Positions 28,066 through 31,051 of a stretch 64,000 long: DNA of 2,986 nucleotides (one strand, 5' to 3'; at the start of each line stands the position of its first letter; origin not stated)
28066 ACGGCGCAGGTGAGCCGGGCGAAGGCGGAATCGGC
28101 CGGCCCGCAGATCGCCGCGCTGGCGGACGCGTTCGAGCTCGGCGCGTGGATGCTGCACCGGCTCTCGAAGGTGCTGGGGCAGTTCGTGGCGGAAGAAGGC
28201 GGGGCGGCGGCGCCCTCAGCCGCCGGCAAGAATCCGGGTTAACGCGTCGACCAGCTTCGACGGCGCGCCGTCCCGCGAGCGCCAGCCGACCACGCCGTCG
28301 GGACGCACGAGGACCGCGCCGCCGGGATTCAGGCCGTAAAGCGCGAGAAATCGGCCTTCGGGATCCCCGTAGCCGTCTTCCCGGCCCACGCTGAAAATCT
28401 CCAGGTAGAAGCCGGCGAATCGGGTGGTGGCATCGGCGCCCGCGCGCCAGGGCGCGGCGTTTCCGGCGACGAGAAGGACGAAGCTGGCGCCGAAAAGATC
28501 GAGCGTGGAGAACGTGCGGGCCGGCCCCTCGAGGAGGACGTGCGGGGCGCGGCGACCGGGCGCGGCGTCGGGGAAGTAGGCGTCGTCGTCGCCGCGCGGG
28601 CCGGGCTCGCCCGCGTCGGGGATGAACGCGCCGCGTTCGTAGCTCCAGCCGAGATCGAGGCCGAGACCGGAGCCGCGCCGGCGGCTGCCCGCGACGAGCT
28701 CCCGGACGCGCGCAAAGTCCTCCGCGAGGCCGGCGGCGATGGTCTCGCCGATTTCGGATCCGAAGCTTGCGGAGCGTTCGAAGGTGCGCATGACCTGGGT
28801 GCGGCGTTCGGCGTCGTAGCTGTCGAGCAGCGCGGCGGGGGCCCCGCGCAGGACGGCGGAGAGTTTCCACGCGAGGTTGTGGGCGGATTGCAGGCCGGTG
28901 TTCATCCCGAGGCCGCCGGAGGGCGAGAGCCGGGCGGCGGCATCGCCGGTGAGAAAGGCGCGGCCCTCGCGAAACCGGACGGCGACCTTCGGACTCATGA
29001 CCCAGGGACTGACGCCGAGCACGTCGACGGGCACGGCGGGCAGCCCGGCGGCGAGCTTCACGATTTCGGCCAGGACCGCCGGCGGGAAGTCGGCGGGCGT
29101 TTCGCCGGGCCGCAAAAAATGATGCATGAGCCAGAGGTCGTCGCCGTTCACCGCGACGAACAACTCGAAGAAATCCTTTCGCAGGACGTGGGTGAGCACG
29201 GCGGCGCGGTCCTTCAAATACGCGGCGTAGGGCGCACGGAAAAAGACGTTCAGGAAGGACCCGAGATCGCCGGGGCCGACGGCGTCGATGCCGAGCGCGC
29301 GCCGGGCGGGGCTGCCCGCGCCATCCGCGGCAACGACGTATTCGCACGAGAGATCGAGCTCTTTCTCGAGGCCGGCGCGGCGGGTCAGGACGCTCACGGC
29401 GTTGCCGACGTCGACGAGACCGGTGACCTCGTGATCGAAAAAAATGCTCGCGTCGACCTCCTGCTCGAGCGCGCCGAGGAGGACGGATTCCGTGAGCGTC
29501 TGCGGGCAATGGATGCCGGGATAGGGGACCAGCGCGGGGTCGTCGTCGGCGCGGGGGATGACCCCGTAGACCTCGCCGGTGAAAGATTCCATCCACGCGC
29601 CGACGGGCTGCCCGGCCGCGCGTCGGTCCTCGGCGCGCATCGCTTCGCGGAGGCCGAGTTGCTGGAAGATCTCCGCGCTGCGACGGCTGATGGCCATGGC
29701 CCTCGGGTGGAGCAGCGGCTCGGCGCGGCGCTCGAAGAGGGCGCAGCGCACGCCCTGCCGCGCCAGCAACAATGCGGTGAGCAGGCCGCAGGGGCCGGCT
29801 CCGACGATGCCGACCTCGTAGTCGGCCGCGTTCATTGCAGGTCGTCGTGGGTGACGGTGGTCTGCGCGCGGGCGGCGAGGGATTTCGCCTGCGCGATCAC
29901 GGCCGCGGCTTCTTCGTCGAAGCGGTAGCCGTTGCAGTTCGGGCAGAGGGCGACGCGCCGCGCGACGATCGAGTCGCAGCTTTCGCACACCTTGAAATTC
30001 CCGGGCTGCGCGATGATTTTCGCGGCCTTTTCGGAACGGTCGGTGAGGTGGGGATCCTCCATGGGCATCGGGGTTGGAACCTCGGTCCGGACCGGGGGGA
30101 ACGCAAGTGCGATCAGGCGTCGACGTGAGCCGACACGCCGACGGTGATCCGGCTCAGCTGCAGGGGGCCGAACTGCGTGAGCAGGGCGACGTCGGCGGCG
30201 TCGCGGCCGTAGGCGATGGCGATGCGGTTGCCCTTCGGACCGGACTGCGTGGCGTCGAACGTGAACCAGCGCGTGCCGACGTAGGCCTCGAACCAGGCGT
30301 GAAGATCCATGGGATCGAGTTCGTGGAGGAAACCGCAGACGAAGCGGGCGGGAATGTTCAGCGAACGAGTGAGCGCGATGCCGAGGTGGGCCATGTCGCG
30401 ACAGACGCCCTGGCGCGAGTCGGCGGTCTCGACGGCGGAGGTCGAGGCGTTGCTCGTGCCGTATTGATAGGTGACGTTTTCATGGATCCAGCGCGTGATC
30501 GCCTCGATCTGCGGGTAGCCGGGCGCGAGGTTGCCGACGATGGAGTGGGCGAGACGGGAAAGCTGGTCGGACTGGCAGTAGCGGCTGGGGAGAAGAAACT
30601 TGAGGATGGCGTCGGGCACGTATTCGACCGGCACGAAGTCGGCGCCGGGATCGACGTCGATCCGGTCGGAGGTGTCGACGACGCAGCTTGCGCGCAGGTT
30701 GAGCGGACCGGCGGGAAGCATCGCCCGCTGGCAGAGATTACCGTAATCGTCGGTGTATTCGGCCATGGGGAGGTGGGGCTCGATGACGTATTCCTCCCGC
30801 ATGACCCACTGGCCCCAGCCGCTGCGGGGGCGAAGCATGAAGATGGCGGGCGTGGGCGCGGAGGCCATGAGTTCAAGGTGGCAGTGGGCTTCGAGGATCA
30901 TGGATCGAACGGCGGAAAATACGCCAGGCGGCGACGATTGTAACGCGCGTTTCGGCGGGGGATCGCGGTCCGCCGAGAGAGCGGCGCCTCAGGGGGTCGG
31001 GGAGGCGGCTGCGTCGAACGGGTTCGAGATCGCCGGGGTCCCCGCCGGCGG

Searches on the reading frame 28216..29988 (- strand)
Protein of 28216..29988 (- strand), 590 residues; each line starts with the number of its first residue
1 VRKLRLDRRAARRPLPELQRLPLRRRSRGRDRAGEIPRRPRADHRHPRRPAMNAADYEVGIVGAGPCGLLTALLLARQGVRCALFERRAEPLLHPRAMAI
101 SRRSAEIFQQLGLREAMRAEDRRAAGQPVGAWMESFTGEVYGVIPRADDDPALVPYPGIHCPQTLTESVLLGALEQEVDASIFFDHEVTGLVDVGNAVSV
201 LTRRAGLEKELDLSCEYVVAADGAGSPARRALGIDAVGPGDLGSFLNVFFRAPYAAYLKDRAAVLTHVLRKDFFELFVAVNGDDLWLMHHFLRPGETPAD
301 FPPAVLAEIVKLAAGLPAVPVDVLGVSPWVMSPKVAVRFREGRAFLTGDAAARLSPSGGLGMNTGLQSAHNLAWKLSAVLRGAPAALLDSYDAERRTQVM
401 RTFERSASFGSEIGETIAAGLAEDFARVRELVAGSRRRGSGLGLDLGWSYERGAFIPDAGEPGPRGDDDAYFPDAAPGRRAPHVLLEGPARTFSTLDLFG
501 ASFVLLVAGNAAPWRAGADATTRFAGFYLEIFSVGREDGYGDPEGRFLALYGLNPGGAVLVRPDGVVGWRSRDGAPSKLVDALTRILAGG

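Call 53: search_protein_families(library=pfam, proteins=[window:28216-29988:-], max_evalue=0.0001)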
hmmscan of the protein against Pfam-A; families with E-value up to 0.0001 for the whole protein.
window:28216-29988:- (590 aa): 4 families
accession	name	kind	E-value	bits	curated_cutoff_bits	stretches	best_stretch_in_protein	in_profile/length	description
PF01494.25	FAD_binding_3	-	1.1e-71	242.4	22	1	57-405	2-348/349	FAD binding domain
PF21274.3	Rng_hyd_C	-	5.4e-15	56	27.5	1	476-587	3-104/107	Aromatic-ring hydroxylase, C-terminal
PF01266.30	DAO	-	2.1e-07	31.2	27.9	0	59-91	2-34/353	FAD dependent oxidoreductase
PF13450.12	NAD_binding_8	-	1.8e-06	28.5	21.9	1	61-91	1-31/68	NAD(P)-binding Rossmann-like domain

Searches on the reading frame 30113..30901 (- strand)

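Call 53: search_protein_families(library=pfam, proteins=[window:30113-30901:-], max_evalue=0.0001)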
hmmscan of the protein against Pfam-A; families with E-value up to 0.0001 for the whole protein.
window:30113-30901:- (262 aa): 2 families
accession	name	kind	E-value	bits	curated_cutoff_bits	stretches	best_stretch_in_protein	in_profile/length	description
PF01841.26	Transglut_core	-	3.2e-23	82.5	23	1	116-217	2-108/108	Transglutaminase-like superfamily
PF04473.18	DUF553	-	3.4e-06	27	20.5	1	131-216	18-112/140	Transglutaminase-like domain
